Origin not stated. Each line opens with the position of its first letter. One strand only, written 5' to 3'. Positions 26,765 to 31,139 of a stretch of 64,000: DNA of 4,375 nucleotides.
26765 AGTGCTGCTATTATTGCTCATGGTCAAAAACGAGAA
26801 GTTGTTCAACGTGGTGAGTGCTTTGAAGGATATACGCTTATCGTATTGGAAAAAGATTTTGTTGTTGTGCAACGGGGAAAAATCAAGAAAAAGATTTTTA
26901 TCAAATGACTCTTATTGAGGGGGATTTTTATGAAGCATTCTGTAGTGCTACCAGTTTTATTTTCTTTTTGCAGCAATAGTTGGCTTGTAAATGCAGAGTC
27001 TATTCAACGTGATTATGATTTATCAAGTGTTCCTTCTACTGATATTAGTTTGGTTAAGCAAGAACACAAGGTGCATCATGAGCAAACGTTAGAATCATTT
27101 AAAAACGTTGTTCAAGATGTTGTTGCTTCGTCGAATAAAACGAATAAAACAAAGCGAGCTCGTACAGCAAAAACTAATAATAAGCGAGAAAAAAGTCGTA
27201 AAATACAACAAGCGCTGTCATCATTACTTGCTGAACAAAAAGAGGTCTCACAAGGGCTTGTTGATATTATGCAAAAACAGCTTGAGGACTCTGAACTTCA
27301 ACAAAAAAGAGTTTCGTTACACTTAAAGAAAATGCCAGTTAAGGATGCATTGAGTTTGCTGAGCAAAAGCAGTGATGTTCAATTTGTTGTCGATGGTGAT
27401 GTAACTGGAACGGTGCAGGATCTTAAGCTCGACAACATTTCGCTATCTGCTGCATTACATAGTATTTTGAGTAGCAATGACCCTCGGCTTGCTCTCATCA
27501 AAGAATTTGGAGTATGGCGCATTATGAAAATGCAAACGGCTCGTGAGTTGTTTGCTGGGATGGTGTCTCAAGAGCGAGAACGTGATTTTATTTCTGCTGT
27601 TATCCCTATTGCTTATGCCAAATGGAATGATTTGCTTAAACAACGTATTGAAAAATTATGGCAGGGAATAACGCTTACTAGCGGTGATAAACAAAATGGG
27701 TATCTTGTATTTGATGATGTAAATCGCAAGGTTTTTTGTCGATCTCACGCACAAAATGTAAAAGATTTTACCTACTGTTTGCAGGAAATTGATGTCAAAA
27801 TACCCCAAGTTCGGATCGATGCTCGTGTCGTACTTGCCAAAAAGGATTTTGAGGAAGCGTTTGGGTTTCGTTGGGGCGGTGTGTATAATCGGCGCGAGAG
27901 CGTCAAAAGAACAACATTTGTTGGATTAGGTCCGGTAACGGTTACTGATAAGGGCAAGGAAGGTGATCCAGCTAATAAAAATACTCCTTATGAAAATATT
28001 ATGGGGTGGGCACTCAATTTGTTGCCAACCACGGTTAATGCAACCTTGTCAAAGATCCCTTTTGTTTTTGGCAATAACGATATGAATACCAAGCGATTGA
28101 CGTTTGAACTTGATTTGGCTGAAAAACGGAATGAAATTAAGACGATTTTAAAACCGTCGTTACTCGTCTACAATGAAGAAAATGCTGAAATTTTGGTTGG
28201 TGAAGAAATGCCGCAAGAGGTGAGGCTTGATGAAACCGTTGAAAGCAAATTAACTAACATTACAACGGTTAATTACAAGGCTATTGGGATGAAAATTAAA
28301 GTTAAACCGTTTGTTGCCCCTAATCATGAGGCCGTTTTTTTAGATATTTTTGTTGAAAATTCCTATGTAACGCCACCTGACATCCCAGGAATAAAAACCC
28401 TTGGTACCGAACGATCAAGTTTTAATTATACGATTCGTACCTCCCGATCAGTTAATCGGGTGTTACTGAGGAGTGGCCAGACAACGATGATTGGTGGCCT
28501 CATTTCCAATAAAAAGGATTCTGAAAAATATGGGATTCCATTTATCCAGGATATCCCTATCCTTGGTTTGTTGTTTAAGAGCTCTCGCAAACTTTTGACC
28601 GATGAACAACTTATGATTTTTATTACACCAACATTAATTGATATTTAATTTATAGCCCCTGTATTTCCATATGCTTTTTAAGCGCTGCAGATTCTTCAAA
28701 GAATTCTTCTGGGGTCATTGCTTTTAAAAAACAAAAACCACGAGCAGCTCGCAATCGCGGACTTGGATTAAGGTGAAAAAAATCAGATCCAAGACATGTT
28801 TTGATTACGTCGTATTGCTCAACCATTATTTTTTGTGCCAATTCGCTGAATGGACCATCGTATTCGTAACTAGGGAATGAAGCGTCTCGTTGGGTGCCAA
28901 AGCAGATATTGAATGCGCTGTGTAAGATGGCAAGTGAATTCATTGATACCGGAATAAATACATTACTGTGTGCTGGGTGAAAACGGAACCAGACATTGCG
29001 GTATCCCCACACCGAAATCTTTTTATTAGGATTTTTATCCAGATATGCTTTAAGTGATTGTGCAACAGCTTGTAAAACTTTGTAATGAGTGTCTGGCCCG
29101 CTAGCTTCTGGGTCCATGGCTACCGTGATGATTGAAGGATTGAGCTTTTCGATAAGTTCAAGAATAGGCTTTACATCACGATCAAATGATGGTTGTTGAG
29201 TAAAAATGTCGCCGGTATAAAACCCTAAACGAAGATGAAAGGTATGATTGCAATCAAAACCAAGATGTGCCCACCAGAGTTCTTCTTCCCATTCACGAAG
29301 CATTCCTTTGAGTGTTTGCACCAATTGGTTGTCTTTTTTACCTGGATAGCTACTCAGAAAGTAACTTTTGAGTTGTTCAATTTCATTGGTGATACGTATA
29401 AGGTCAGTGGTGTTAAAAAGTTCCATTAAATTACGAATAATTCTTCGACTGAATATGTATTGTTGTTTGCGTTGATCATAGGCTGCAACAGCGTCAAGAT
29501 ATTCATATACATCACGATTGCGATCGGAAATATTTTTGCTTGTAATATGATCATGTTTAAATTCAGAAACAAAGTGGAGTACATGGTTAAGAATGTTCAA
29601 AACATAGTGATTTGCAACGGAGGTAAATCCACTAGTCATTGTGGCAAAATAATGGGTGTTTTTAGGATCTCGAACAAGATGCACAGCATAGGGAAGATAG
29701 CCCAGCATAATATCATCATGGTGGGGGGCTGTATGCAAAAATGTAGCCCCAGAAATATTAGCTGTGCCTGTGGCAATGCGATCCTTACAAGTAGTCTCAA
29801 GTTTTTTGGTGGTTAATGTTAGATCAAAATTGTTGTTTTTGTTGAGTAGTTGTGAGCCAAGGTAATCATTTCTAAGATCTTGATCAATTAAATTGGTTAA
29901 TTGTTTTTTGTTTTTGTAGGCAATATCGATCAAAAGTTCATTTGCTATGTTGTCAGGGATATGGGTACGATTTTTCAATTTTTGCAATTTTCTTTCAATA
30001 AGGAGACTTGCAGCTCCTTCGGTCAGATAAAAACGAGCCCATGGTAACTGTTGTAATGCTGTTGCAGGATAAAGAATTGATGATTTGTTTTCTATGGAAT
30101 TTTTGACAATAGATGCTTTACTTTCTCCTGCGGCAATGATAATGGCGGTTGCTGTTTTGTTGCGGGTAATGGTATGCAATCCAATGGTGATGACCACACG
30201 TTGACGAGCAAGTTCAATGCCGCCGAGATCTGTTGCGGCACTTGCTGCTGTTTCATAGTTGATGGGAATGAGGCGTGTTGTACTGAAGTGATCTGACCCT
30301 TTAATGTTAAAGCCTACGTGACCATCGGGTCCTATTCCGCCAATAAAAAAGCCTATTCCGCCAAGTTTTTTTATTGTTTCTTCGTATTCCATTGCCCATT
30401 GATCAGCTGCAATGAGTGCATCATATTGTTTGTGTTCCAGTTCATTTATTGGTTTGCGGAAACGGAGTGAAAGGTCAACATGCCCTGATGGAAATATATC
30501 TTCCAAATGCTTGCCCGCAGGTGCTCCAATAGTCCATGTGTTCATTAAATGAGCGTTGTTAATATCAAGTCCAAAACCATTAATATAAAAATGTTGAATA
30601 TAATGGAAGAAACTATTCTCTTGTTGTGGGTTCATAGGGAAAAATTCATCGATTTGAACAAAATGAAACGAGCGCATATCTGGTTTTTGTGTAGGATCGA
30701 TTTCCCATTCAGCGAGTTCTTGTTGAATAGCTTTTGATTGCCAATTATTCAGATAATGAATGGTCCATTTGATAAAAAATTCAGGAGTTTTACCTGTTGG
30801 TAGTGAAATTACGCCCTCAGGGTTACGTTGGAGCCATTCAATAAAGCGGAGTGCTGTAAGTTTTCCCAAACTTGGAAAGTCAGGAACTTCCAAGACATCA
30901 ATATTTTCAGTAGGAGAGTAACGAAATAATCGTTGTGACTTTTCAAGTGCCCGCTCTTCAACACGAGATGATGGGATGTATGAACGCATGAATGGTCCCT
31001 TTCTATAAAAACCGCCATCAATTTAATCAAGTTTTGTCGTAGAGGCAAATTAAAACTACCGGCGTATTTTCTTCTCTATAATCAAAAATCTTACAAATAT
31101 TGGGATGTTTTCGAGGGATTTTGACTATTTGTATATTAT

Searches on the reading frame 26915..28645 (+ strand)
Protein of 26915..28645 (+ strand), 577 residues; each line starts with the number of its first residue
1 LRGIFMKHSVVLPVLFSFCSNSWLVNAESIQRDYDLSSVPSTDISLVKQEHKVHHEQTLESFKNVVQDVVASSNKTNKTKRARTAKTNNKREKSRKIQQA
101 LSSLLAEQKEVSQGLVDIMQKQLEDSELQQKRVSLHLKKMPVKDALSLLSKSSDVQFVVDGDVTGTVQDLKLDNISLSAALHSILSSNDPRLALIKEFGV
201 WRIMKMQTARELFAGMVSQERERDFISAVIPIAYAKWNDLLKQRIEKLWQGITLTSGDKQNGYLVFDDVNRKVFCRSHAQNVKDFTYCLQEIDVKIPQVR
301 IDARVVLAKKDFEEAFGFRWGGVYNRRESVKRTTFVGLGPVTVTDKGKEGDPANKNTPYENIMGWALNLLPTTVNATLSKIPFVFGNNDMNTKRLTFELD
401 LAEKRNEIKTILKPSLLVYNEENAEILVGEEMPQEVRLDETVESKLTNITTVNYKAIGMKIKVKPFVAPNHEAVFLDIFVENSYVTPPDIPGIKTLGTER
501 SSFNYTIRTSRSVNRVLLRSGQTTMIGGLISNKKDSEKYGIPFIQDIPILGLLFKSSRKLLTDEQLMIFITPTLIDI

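Call 55: search_protein_families(library=pfam, proteins=[window:26915-28645:+])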
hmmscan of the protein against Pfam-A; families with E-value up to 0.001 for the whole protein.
window:26915-28645:+ (577 aa): 2 families
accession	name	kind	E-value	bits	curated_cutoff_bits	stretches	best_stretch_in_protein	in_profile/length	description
PF00263.26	Secretin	-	1.9e-35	122.4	27.5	1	402-575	2-168/169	Bacterial type II and III secretion system protein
PF07660.19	STN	-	1.3e-05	25.3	28.4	0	130-162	13-45/52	Secretin and TonB N terminus short domain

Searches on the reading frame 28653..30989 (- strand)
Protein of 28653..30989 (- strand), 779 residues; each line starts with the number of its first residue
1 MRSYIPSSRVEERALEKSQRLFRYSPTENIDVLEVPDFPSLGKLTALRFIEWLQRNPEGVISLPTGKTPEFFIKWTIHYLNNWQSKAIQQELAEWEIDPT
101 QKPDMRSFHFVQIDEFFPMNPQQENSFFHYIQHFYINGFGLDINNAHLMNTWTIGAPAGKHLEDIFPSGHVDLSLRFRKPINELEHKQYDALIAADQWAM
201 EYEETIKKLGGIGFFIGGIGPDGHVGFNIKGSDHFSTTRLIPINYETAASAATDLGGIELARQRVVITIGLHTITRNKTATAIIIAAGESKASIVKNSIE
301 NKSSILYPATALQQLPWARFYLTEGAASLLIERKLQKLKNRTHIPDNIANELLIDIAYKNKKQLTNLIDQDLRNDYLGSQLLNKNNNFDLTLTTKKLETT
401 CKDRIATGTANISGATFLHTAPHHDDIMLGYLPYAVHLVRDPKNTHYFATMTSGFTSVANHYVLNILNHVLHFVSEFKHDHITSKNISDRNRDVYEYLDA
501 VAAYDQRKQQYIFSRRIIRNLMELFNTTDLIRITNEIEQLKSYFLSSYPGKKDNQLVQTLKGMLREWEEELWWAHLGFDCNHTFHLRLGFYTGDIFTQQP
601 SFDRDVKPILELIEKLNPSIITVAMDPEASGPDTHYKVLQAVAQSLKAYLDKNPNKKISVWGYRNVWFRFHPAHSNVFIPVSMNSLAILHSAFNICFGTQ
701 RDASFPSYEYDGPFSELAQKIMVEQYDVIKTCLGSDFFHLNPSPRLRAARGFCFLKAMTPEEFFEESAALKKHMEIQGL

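Call 55: search_protein_families(library=pfam, proteins=[window:28653-30989:-])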
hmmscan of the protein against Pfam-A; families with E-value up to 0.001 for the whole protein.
window:28653-30989:- (779 aa): 0 families

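Call 60: search_protein_families(library=ncbifam, proteins=[window:28653-30989:-], max_evalue=0.1)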
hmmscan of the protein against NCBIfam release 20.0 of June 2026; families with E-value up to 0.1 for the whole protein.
window:28653-30989:- (779 aa): 7 families
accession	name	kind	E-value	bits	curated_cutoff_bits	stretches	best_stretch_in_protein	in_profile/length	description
NF002557.0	PRK02122.1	subfamily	1.3e-55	188.8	384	2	196-519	144-471/653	glucosamine-6-phosphate deaminase-like protein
NF001684.0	PRK00443.1-4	subfamily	3.2e-25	89.1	326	2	199-331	113-242/260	glucosamine-6-phosphate deaminase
TIGR00502.1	nagB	equivalog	1.6e-19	70.2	236.9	1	200-317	119-234/259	glucosamine-6-phosphate deaminase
NF009022.0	PRK12358.1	equivalog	1.7e-12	47.4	247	1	199-330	106-237/239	glucosamine-6-phosphate deaminase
NF001685.0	PRK00443.1-5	equivalog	1.4e-10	40.9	513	1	196-326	115-243/266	glucosamine-6-phosphate deaminase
NF001682.0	PRK00443.1-1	equivalog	2.6e-08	33.6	528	1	205-332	112-236/262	glucosamine-6-phosphate deaminase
NF007291.0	PRK09762.1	equivalog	4e-06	26.6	271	1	203-312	119-223/236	galactosamine-6-phosphate isomerase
